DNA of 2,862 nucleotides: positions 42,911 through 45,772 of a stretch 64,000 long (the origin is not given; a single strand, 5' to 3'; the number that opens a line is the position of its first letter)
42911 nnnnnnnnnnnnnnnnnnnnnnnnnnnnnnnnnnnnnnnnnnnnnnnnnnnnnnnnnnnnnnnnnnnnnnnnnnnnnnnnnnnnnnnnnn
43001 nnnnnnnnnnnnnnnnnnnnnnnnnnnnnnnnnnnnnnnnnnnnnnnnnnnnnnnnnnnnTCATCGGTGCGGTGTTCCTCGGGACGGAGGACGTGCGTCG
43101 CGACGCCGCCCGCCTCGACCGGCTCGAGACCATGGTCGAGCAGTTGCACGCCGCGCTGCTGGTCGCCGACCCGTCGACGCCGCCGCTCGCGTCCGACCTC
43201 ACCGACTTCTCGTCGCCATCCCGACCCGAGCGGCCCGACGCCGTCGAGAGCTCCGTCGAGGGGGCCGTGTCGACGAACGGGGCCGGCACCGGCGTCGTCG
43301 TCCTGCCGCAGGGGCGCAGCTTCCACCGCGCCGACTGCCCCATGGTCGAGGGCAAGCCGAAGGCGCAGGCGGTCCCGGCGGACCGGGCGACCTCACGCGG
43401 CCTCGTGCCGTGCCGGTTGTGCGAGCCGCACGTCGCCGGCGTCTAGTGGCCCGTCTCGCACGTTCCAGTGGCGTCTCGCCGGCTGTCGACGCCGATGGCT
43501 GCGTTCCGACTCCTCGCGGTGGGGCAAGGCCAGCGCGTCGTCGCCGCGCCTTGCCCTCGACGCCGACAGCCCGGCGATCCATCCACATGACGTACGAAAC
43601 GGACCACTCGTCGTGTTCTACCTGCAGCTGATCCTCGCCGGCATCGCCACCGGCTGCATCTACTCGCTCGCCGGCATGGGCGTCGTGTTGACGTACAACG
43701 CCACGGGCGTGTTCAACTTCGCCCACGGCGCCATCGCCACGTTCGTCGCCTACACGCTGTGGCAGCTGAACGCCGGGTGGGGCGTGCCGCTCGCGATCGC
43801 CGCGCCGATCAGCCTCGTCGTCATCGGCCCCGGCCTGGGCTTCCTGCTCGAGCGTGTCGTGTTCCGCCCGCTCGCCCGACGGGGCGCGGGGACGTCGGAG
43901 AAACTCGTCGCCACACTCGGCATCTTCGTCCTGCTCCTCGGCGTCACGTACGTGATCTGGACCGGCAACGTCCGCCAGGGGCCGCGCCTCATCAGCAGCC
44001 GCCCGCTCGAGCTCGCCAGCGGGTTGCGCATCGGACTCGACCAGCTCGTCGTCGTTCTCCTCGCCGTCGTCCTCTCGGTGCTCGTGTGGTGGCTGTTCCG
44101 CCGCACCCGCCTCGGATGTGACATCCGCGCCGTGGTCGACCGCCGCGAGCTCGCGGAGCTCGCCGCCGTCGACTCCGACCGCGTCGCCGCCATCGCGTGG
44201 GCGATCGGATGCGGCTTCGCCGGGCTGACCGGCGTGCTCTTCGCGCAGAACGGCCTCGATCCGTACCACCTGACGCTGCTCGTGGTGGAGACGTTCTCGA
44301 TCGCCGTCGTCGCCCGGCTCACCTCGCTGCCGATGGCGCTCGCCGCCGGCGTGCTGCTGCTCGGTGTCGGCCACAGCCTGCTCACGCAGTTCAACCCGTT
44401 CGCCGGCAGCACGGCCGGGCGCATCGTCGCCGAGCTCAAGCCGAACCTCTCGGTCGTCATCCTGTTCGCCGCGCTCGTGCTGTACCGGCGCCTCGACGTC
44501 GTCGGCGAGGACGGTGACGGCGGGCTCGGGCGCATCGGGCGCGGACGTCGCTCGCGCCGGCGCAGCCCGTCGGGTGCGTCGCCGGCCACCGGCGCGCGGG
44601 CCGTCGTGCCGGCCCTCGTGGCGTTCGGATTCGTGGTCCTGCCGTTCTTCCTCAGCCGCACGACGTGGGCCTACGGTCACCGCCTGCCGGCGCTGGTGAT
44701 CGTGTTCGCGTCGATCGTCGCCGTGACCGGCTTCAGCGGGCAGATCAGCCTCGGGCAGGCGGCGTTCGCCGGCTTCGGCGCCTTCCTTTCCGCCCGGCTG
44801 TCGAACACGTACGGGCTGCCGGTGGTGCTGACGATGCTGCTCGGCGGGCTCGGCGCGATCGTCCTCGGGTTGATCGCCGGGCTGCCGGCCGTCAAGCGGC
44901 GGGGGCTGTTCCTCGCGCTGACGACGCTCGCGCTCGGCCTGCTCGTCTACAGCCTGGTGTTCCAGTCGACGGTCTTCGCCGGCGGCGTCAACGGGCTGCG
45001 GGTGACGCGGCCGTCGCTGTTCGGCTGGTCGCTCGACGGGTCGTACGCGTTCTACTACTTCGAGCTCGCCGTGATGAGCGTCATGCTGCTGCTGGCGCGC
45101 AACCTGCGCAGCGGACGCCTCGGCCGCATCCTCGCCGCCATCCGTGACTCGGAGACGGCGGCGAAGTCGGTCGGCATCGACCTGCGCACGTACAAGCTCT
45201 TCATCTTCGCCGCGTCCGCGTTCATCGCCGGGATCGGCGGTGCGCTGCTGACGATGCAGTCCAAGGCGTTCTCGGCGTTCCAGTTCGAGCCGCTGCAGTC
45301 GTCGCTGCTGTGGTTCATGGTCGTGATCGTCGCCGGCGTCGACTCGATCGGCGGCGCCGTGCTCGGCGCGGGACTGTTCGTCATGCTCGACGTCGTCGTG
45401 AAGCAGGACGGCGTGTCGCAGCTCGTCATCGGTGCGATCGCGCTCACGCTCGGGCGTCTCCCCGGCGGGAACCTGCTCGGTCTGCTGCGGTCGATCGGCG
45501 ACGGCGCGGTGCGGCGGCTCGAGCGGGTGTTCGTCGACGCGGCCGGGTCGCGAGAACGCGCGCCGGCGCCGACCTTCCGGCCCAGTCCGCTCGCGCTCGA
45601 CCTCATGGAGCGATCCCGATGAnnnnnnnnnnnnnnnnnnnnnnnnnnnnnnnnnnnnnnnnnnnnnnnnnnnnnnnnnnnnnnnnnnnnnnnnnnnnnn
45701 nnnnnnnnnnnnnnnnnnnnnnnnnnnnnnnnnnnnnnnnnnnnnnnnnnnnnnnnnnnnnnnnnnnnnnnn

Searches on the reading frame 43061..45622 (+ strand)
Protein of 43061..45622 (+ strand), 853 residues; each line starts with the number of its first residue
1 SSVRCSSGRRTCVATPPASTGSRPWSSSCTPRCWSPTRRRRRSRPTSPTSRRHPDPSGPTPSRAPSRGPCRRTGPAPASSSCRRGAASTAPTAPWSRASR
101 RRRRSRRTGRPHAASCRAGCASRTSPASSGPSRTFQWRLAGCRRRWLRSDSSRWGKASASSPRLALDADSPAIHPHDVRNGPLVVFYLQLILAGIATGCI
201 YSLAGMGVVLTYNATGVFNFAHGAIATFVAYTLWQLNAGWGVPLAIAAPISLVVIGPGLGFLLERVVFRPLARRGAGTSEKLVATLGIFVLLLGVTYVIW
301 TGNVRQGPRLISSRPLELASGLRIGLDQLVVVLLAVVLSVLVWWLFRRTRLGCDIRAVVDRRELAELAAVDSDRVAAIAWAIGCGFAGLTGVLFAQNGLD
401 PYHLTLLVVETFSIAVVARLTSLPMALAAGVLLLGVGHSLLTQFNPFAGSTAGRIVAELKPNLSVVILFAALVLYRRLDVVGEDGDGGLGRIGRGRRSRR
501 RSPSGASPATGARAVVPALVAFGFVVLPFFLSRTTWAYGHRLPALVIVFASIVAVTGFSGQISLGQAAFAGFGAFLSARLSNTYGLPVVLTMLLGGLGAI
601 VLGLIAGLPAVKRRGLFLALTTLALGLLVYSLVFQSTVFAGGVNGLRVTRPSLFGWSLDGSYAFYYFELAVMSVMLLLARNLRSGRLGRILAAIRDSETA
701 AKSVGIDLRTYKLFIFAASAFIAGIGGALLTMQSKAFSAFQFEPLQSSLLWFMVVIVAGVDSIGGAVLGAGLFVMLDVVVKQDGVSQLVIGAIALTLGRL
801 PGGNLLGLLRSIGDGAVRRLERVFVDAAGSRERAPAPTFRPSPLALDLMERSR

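Call 12: search_protein_families(library=pfam, proteins=[window:43061-45622:+])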
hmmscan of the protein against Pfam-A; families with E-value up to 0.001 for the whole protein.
window:43061-45622:+ (853 aa): 1 family
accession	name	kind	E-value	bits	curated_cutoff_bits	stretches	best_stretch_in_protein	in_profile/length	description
PF02653.21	BPD_transp_2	-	7.8e-53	179.8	26.8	2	191-473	2-266/269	Branched-chain amino acid transport system / permease component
